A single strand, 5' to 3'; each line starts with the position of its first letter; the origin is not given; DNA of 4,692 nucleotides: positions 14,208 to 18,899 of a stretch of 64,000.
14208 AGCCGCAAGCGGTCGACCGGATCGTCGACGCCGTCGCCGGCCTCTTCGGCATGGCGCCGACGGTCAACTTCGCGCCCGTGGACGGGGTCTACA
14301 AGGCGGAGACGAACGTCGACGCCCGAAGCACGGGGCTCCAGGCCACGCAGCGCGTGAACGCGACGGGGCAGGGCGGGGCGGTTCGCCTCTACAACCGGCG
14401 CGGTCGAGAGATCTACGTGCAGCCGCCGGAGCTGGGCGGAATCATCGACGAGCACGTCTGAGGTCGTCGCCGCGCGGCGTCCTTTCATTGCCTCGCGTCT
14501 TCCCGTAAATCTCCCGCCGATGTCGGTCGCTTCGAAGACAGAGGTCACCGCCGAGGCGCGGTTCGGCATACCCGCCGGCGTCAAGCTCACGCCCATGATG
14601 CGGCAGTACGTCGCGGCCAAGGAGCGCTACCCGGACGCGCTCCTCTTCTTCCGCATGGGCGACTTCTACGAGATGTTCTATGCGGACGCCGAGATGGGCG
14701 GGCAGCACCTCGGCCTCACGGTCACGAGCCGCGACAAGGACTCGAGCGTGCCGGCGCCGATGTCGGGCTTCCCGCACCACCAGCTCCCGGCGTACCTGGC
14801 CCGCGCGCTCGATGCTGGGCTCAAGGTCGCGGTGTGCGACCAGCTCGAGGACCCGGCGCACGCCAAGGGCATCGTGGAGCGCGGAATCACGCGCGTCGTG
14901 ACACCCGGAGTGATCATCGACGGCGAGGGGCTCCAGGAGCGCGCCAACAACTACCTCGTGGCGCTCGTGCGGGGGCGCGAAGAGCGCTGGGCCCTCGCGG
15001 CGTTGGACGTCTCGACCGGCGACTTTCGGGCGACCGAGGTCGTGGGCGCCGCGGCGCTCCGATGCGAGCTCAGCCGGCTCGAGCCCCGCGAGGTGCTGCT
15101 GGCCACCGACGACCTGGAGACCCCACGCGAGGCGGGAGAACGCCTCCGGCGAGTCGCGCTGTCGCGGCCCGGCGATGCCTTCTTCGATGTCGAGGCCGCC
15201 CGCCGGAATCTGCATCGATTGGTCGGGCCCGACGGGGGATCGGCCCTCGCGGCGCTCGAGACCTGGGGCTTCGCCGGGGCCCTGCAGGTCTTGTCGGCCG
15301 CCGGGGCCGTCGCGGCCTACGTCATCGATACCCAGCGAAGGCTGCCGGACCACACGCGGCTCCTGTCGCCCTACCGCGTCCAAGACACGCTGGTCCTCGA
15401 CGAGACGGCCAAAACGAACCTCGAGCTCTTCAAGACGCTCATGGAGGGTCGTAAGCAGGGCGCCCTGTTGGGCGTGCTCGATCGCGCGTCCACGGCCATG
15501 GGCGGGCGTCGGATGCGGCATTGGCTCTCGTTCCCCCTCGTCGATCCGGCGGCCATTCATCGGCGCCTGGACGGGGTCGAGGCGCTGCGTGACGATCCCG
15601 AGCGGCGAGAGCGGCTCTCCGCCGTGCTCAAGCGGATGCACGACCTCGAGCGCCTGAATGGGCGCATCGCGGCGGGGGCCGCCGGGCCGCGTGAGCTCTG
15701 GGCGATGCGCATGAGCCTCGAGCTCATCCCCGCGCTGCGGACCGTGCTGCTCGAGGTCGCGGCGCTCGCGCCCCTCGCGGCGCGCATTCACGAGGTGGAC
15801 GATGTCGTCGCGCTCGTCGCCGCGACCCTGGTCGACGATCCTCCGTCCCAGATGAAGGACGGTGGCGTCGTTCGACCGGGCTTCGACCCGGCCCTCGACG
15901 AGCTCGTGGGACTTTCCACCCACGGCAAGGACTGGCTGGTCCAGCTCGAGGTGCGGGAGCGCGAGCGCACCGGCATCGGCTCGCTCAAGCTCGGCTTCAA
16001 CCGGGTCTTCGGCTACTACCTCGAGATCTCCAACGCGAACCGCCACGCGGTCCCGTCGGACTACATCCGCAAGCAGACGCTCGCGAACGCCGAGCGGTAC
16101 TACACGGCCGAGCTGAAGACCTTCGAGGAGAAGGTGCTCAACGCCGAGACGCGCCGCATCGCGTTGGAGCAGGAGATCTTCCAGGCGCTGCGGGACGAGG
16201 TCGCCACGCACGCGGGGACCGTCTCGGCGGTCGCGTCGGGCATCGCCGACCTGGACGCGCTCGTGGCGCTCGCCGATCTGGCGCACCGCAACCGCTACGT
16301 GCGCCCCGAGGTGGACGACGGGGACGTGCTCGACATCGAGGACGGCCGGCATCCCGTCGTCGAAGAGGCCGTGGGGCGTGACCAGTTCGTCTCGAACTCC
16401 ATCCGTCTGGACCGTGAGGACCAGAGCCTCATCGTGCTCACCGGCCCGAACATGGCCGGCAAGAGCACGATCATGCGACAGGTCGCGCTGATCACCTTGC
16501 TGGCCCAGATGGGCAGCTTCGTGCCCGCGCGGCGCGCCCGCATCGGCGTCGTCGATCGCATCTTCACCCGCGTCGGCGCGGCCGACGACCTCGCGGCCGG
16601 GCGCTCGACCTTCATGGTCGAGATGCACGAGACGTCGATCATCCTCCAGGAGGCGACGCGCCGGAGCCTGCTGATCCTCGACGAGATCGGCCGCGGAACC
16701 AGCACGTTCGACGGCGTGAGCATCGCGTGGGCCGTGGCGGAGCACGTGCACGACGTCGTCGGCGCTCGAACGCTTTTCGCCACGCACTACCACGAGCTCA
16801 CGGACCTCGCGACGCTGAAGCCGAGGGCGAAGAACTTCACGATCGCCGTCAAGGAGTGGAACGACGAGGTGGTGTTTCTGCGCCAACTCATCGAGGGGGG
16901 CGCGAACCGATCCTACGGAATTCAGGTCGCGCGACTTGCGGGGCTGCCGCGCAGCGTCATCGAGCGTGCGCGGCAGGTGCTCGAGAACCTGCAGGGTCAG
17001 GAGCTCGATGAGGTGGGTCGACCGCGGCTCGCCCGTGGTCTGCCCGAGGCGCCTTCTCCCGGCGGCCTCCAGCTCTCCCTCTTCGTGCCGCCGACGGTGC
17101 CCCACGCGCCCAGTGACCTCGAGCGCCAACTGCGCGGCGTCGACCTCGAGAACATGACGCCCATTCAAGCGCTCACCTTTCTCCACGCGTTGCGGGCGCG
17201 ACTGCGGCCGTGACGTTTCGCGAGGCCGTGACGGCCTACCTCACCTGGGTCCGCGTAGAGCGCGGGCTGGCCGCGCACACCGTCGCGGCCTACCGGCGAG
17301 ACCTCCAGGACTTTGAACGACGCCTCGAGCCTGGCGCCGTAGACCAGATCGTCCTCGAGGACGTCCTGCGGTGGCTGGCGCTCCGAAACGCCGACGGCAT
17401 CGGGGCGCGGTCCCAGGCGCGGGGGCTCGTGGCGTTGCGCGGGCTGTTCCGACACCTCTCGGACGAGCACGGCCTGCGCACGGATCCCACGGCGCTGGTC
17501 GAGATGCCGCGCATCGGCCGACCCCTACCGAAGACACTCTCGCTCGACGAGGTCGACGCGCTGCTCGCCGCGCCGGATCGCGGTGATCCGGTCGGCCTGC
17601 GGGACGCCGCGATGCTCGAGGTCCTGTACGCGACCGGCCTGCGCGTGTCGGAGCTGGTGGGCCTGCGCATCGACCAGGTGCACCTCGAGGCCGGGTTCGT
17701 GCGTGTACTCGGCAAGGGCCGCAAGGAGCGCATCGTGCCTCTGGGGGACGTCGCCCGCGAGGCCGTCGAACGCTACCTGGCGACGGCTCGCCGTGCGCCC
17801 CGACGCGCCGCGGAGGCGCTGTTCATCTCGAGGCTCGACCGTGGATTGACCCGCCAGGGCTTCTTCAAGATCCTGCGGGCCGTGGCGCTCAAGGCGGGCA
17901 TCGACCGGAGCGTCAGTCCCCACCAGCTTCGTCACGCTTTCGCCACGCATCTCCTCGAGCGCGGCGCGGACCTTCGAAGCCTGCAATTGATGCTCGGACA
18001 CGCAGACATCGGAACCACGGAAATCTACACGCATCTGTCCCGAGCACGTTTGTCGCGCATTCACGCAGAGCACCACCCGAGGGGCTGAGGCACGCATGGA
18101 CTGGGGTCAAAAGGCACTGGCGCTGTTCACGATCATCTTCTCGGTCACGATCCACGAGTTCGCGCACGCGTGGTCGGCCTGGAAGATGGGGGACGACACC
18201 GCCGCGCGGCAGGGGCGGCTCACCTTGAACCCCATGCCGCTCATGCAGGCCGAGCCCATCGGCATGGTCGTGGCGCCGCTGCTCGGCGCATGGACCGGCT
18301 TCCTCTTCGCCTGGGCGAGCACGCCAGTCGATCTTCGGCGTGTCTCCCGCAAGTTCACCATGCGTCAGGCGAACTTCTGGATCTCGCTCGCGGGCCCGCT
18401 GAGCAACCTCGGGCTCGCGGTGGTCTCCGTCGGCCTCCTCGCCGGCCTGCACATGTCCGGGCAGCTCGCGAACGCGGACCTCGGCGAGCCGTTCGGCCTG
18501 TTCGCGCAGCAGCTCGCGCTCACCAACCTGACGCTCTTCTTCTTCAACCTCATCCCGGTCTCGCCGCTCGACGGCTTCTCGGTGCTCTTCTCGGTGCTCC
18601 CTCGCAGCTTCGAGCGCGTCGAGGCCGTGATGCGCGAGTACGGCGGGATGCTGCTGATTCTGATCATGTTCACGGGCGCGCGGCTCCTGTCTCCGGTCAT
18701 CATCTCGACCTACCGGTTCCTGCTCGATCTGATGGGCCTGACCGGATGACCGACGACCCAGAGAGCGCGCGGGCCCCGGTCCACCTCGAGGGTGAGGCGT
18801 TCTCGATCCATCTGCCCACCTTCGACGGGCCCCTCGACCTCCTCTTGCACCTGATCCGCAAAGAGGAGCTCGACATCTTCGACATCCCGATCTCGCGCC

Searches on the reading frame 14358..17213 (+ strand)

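Call 27: search_protein_families(library=pfam, proteins=[window:14358-17213:+], max_evalue=0.001)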
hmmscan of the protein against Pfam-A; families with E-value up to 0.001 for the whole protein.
window:14358-17213:+ (951 aa): 5 families
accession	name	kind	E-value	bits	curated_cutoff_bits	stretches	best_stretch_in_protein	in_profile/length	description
PF00488.27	MutS_V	-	3.5e-85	285.2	30.2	1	692-879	1-188/188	MutS domain V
PF05192.23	MutS_III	-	1.3e-44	153.3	34.1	1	352-639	3-194/194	MutS domain III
PF01624.25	MutS_I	-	1.8e-38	131.6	20.6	1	78-189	1-112/113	MutS domain I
PF05190.23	MutS_IV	-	1.5e-28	99.3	22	1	508-599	1-92/92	MutS family domain IV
PF05188.22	MutS_II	-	1.2e-15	58.5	25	1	198-331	1-130/133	MutS domain II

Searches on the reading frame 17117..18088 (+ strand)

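Call 27: search_protein_families(library=pfam, proteins=[window:17117-18088:+], max_evalue=0.001)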
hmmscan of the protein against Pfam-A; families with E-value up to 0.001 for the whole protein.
window:17117-18088:+ (323 aa): 2 families
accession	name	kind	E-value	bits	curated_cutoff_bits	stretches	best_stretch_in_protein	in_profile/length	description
PF00589.27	Phage_integrase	-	2.7e-49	167.7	27.1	1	140-309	2-170/172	Phage integrase family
PF02899.23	Phage_int_SAM_1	-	3.1e-15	56.7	22.3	1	39-117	2-82/83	Phage integrase, N-terminal SAM-like domain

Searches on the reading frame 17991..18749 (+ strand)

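Call 27: search_protein_families(library=pfam, proteins=[window:17991-18749:+], max_evalue=0.001)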
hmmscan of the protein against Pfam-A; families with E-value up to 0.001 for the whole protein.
window:17991-18749:+ (252 aa): 1 family
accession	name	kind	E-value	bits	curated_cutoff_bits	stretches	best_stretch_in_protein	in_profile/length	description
PF02163.28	Peptidase_M50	-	1e-12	48.3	27.2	1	44-224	2-220/221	Peptidase family M50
